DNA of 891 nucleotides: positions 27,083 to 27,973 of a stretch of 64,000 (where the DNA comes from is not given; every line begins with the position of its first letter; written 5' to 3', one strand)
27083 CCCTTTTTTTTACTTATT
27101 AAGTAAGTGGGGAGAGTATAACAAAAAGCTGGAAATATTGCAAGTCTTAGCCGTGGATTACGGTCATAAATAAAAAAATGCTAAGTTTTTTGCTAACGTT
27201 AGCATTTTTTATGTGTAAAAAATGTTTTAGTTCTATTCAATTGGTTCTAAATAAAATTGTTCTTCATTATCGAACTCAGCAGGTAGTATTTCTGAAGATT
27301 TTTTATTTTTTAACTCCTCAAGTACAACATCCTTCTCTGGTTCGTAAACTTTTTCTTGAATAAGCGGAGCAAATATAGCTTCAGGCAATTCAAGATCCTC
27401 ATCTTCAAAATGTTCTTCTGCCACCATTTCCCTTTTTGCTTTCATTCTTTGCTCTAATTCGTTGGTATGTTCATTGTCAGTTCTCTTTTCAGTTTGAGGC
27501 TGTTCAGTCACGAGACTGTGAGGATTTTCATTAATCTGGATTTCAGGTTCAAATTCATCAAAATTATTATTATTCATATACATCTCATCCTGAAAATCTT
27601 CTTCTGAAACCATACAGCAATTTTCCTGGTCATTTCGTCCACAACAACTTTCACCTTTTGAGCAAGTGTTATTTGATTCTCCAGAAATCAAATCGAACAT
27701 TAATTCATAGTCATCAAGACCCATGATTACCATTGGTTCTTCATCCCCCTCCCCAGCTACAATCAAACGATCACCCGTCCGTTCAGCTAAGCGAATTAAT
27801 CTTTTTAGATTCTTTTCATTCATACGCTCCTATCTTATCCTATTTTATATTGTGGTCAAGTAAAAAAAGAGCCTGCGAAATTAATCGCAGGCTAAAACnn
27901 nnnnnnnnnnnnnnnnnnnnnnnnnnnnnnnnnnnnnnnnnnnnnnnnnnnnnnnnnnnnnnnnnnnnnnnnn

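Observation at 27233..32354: ~5 kb foreign cassette inserted between fusA and tuf in the otherwise conserved str operon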

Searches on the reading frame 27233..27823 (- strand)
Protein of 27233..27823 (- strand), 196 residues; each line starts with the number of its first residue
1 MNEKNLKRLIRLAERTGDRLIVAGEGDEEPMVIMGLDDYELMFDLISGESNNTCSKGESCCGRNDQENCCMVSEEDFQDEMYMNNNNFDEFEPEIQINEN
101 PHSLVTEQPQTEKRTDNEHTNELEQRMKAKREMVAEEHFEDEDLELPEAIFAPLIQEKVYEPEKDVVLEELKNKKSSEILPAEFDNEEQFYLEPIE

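Call 3: search_protein_families(library=pfam, proteins=[window:27233-27823:-], max_evalue=1)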
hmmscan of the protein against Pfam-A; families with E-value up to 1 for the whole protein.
window:27233-27823:- (196 aa): 2 families
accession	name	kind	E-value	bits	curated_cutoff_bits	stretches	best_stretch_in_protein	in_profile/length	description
PF02604.26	PhdYeFM_antitox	-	6.5e-05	23.1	29.8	1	4-44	11-50/74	Antitoxin Phd_YefM, type II toxin-antitoxin system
PF13908.11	Shisa_N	-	0.13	12.8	22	1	50-81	16-47/50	Shisa, N-terminal domain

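Call 4: search_protein_families(library=padloc, proteins=[window:27233-27823:-], max_evalue=1)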
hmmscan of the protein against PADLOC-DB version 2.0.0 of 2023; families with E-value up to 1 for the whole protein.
window:27233-27823:- (196 aa): 0 families

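Call 12: list_cluster_members(proteins=[window:27233-27823:-, window:27899-28900:-, window:29327-31333:-, window:31959-32360:-, window:25880-27058:-, window:32408-34504:-])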
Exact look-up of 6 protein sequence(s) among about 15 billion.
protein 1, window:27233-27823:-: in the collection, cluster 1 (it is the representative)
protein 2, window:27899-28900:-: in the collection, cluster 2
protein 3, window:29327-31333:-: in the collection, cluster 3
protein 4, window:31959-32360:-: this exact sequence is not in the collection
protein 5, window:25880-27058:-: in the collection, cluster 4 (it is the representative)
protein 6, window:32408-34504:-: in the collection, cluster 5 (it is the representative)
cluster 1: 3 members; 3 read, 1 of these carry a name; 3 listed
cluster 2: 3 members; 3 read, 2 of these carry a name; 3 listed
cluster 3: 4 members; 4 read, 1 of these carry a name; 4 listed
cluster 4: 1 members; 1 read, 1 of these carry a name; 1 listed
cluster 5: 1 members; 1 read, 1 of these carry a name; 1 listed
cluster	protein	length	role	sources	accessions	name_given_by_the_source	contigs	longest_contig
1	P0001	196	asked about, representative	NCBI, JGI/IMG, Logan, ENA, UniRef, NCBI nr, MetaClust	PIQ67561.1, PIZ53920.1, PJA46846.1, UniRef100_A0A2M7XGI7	hypothetical protein COY25_02840 [Candidatus Uhrbacteria bacterium ... | Uncharacterized protein n=1 Tax=Candidatus Uhrbacteria bacterium ... | MAG: hypothetical protein COV92_02320 [Candidatus Uhrbacteria bacterium ...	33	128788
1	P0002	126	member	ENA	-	-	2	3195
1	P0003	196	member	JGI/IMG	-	-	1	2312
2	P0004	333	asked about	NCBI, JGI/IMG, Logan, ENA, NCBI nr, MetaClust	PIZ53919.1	hypothetical protein COY25_02835 [Candidatus Uhrbacteria bacterium ... | MAG: hypothetical protein COY25_02835 [Candidatus Uhrbacteria bacterium ... | \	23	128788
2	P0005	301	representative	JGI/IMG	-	-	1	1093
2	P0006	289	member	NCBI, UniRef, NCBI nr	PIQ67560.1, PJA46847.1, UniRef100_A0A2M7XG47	hypothetical protein CO173_01330 [Candidatus Uhrbacteria bacterium ... | HPt domain-containing protein n=1 Tax=Candidatus Uhrbacteria bacterium ... | MAG: hypothetical protein COV92_02315 [Candidatus Uhrbacteria bacterium ...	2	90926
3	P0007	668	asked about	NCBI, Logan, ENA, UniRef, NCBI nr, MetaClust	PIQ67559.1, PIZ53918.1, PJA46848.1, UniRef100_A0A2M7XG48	hypothetical protein COY25_02830 [Candidatus Uhrbacteria bacterium ... | Uncharacterized protein n=1 Tax=Candidatus Uhrbacteria bacterium ... | MAG: hypothetical protein COV92_02310 [Candidatus Uhrbacteria bacterium ...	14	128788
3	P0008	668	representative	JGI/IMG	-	-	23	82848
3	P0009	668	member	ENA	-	-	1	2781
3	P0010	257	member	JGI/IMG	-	-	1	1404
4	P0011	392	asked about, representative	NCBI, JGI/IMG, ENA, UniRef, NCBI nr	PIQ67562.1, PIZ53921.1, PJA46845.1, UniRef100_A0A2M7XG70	elongation factor Tu [Candidatus Uhrbacteria bacterium CG_4_10_14_0_2_um_filter_41_7] | Elongation factor Tu n=1 Tax=Candidatus Uhrbacteria bacterium CG_4_9_14_3_um_filter_41_35 ... | MAG: elongation factor Tu [Candidatus Uhrbacteria bacterium ...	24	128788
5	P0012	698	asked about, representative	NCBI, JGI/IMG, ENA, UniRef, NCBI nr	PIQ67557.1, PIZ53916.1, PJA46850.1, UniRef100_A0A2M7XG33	elongation factor G [Candidatus Uhrbacteria bacterium CG_4_10_14_0_2_um_filter_41_7] | Elongation factor G n=1 Tax=Candidatus Uhrbacteria bacterium CG_4_9_14_3_um_filter_41_35 ... | MAG: elongation factor G [Candidatus Uhrbacteria bacterium ...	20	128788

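Call 15: search_protein_families(library=ncbifam, proteins=[window:27233-27823:-], max_evalue=1)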
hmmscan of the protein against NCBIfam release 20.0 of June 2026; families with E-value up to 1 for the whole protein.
window:27233-27823:- (196 aa): 1 family
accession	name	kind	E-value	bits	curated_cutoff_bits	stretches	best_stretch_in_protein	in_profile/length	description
NF041758.1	B1_blaCHM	exception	0.12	11.6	475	1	69-145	36-112/246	CHM family subclass B1 metallo-beta-lactamase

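Call 21: find_related_loci(query=P0012, collection=genome_contigs, flank=10000)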
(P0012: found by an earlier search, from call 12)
Query P0012 (698 aa) in genome_contigs; peptide patterns used: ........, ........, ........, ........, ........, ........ (x = any residue, [..] = any of these).
599 stretches matched a pattern (row limit reached: there are more); 569 encode a relative of the query (tblastn E <= 1e-3); the best 80 are kept; 80 distinct loci.
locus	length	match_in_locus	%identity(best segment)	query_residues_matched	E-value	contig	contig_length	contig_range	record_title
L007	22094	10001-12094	82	1-698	0e+0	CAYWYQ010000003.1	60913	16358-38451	MAG TPA_asm: uncultured Gammaproteobacteria bacterium isolate SRP200020_co5_417 genome assembly, contig: NODE_698_length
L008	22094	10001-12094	79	1-698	0e+0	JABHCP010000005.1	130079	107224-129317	MAG: Candidatus Uhrbacteria bacterium isolate SI037_bin110 k141_1980968, whole genome shotgun sequence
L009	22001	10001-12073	80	1-696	0e+0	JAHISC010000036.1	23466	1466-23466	MAG: Patescibacteria group bacterium isolate MM_PC_MetaG.mb.155 MM_PC_MetaG.mb.155_k141_366220, whole genome shotgun seq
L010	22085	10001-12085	78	1-698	0e+0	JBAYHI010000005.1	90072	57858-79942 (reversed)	MAG: Patescibacteria group bacterium isolate SO_2016_GW1_146 scaffold00573_OW334_2016, whole genome shotgun sequence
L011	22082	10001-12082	78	1-698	0e+0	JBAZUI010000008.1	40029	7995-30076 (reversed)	MAG: Patescibacteria group bacterium isolate SO_2017_GW1_224 NODE_4650_length_40029_cov_1.620746_OW334_2017, whole genom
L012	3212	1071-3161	78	1-698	0e+0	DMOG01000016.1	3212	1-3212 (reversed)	MAG TPA_asm: Candidatus Uhrbacteria bacterium isolate UBA12070 contig_9257, whole genome shotgun sequence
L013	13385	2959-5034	74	1-698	0e+0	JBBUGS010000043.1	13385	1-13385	MAG: Patescibacteria group bacterium isolate H41-bin179_1 H41_bin179_1_000000000043, whole genome shotgun sequence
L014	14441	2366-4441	72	1-698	0e+0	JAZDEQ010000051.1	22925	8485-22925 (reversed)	MAG: Candidatus Uhrbacteria bacterium isolate MEGAHIT-group-0.159 k141_582280, whole genome shotgun sequence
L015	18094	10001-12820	71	1-696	0e+0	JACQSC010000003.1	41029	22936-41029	MAG: Candidatus Uhrbacteria bacterium isolate NC_groundwater_1375_Ag_S-0.2um_48_664 S_p2_S4_coassembly_k141_6992, whole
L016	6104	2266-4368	72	1-693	0e+0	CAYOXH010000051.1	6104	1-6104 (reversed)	MAG TPA_asm: uncultured Gammaproteobacteria bacterium isolate binchicken_co48_110 genome assembly, contig: NODE_21693_le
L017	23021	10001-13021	71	1-696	0e+0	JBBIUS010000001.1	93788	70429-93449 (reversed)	MAG: Candidatus Falkowbacteria bacterium isolate ETS170220_bin_59 NODE_140_length_93788_cov_4.87574, whole genome shotgu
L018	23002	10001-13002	71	1-696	0e+0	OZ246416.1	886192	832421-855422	MAG: uncultured Gammaproteobacteria bacterium isolate binchicken_co266_193 genome assembly, chromosome: 1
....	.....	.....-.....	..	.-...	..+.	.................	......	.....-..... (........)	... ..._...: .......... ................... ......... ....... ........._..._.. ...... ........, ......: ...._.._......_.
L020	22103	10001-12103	72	1-696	0e+0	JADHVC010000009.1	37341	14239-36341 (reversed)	MAG: Patescibacteria group bacterium isolate BS150m-G62 BS-150m-C890, whole genome shotgun sequence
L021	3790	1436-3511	71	1-698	0e+0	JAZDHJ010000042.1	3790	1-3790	MAG: Candidatus Uhrbacteria bacterium isolate MEGAHIT-group-0.317 k141_15413243, whole genome shotgun sequence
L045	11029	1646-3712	68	1-696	0e+0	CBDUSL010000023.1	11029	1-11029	MAG TPA_asm: uncultured bacterium isolate SRR21487738_binner13_Refined_25 genome assembly, contig: ERZ25083882.1771, who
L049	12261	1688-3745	69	1-693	0e+0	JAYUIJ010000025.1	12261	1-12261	MAG: Candidatus Kerfeldbacteria bacterium isolate GFS_8656 GFS_8656_24, whole genome shotgun sequence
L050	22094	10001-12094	69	1-697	0e+0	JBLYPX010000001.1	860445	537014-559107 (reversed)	MAG: Candidatus Komeilibacteria bacterium isolate KTG4t2parc1 KTG4t2parc1, whole genome shotgun sequence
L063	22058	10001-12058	68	1-693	0e+0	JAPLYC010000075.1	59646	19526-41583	MAG: Candidatus Parcubacteria bacterium isolate LacPavin_0920_SED3_MAG_40_21 LacPavin_0920_SED3_scaffold_4742810, whole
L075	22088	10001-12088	66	1-693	0e+0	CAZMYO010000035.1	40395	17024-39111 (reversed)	MAG TPA_asm: uncultured Gammaproteobacteria bacterium isolate binchicken_co203_87 genome assembly, contig: k141_1718776,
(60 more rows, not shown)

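Call 40: search_protein_families(library=pfam, proteins=[L063:12142-15165:-, L013:6894-8270:+, L014:4710-6029:+, L045:3726-5066:+, L050:12495-13814:+, L075:12499-13737:+, L049:3864-4955:+, L049:5003-6016:+, L075:14771-15715:+, L009:12222-13040:+], max_evalue=0.001)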
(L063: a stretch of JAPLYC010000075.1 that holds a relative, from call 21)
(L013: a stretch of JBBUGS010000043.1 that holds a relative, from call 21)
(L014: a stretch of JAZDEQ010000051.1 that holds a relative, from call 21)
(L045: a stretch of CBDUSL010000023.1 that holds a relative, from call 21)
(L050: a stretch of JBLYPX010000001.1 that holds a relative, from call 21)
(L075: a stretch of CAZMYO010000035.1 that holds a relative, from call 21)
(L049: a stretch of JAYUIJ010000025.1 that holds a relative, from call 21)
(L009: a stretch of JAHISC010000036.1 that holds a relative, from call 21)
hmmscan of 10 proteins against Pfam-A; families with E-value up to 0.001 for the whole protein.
L063:12142-15165:- (1007 aa): 0 families

L013:6894-8270:+ (458 aa): 0 families

L014:4710-6029:+ (439 aa): 0 families

L045:3726-5066:+ (446 aa): 0 families

L050:12495-13814:+ (439 aa): 0 families

L075:12499-13737:+ (412 aa): 1 family
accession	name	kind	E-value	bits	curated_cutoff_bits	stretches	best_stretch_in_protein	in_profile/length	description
PF01936.24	NYN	-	8.1e-08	33.3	24.2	1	140-283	1-140/145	NYN domain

L049:3864-4955:+ (363 aa): 1 family
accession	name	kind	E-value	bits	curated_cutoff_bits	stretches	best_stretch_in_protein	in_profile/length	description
PF24805.1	EIF3I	-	0.00024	20.8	200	0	91-181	73-163/324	EIF3I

L049:5003-6016:+ (337 aa): 1 family
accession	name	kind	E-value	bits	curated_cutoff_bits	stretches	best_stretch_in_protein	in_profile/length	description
PF13231.12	PMT_2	-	4.4e-06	27.4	26.1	1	79-240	2-151/160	Dolichyl-phosphate-mannose-protein mannosyltransferase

L075:14771-15715:+ (314 aa): 0 families

L009:12222-13040:+ (272 aa): 4 families
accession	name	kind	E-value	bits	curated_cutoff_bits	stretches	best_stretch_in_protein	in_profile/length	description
PF01636.29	APH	-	2.8e-15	57.2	23.2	1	12-201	11-213/239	Phosphotransferase enzyme family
PF03881.20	Fructosamin_kin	-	1.8e-07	31.2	22.4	1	61-199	89-229/288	Fructosamine kinase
PF01163.29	RIO1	-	8.6e-05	22.7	22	1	136-191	103-158/187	RIO domain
PF19974.5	TCAD9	-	0.00017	21.4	40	1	157-200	297-340/429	Ternary complex associated domain 9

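Call 41: find_homologous_proteins(query=window:27233-27823:-, max_evalue=0.001)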
Query window:27233-27823:- (196 aa): 4 proteins with E <= 0.001 among 108 candidates.
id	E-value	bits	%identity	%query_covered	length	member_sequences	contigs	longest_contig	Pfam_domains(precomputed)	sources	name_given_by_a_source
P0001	2.5e-122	424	100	100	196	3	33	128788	-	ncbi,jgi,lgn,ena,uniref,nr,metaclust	ncbi:hypothetical protein COY25_02840 [Candidatus Uhrbacteria bacterium CG_4_10_14_0_2_um_filter_41_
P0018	1.2e-95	337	80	100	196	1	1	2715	-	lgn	-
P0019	1.4e-5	43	52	21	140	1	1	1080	-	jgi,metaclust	metaclust:\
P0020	3.8e-4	38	29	37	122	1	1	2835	PF02604.27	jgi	jgi:PHD/YefM family antitoxin component YafN of YafNO toxin-antitoxin module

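Call 42: find_encoding_contigs(protein=P0018, flank=10000, max_places=4)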
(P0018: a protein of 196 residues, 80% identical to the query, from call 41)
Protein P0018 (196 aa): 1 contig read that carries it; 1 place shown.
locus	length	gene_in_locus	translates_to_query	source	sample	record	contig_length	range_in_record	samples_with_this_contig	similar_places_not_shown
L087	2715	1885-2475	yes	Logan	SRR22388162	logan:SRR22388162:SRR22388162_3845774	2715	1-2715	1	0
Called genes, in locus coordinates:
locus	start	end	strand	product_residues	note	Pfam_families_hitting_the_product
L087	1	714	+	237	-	?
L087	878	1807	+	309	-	-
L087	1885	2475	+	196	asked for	-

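Call 58: find_encoding_contigs(protein=P0007, flank=6000, max_places=6)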
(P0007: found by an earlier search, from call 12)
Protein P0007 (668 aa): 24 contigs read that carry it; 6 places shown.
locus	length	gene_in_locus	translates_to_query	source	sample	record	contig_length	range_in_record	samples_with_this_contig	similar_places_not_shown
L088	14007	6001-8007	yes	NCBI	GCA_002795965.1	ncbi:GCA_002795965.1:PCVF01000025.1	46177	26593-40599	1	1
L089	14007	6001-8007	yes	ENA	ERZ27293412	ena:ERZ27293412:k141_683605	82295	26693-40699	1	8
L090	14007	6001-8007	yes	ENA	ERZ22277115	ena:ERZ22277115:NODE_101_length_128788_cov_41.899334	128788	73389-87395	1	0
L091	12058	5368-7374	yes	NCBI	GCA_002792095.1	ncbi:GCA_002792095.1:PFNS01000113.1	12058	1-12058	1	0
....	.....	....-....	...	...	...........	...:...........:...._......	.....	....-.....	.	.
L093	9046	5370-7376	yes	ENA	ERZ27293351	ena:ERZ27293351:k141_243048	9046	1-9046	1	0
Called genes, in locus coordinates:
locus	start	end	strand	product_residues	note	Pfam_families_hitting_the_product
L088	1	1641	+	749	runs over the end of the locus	PF04932:Wzy_C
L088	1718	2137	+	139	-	PF00164:Ribosom_S12_S23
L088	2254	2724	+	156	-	PF00177:Ribosomal_S7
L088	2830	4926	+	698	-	PF00009:GTP_EFTU, PF03144:GTP_EFTU_D2, PF22042:EF-G_D2, PF14492:EFG_III, PF16658:RF3_C, PF03764:EFG_IV, PF00679:EFG_C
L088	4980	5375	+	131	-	-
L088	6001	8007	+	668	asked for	-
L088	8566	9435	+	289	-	-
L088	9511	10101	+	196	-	-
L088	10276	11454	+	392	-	PF00009:GTP_EFTU, PF03144:GTP_EFTU_D2, PF03143:GTP_EFTU_D3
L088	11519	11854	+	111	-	PF00338:Ribosomal_S10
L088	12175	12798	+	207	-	PF00297:Ribosomal_L3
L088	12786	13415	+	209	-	PF00573:Ribosomal_L4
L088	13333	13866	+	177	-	PF00276:Ribosomal_L23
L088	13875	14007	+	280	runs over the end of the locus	PF00181:Ribosomal_L2_N, PF03947:Ribosomal_L2_C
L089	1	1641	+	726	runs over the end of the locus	PF04932:Wzy_C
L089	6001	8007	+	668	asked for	-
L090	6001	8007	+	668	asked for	-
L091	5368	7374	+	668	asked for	-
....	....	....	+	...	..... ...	-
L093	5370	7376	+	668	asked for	-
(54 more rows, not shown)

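Call 65: search_protein_families(library=pfam, alignment_id=A5, max_evalue=0.01)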
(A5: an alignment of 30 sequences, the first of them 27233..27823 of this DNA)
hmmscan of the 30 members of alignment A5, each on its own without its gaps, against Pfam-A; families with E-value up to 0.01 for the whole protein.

A. member 1, window:27233-27823:- (196 aa): 1 family
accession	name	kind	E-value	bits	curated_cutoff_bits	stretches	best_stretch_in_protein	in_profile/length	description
PF02604.26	PhdYeFM_antitox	-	6.5e-05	23.1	29.8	1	4-44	11-50/74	Antitoxin Phd_YefM, type II toxin-antitoxin system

B. families by the number of members that match (of 30 scanned): 4 families
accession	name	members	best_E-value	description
PF02604.26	PhdYeFM_antitox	16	1.3e-06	Antitoxin Phd_YefM, type II toxin-antitoxin system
PF21445.3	ADDB_N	1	0.0076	ADDB, N-terminal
PF01591.24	6PF2K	1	0.0086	6-phosphofructo-2-kinase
PF01132.26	EFP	1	0.0098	Elongation factor P (EF-P) OB domain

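Call 66: search_solved_structures(query=A5, max_evalue=1, show_alignments=2)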
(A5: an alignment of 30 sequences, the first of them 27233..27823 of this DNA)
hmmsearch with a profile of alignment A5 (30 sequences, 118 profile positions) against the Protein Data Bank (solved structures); distinct sequences matched with E-value up to 1: 5.
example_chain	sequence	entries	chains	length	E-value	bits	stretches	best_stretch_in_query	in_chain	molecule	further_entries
6l8e_A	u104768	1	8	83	0.2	15.4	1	3-47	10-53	YefM Antitoxin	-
6l8f_B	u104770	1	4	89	0.24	15.1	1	3-47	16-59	Antitoxin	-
7bwf_D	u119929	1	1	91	0.26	15.1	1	3-47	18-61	Antitoxin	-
7bwf_B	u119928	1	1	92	0.27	15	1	3-47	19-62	Antitoxin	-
2a6q_A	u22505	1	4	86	0.3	14.9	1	9-46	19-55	Antitoxin yefM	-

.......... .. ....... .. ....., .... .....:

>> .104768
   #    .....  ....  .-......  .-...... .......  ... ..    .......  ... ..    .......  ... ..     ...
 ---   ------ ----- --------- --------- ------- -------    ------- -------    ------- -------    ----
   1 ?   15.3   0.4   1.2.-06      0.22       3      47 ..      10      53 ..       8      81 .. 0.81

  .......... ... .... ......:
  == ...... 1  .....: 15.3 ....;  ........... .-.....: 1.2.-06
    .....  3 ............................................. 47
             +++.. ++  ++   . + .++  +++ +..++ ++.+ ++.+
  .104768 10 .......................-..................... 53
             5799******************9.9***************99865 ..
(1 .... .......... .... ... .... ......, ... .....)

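Call 96: find_encoding_contigs(protein=P0020, flank=3000, max_places=2)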
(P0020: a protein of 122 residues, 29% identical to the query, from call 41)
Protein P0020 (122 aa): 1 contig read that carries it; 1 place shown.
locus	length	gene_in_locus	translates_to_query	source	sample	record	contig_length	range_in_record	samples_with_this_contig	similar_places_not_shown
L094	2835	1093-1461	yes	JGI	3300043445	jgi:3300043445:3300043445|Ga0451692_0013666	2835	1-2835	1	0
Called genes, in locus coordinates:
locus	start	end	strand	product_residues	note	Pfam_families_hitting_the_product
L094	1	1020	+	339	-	?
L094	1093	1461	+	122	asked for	PF02604:PhdYeFM_antitox (weak)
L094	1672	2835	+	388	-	?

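Call 97: find_encoding_contigs(protein=P0019, flank=3000, max_places=2)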
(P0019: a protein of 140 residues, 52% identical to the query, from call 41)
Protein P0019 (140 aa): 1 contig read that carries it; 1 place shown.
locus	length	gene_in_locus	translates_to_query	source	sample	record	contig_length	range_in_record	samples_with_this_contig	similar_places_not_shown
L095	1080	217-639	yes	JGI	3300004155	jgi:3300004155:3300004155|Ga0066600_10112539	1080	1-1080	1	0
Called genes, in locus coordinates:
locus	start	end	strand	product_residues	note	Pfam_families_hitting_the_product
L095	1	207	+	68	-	?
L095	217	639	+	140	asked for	-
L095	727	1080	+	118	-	?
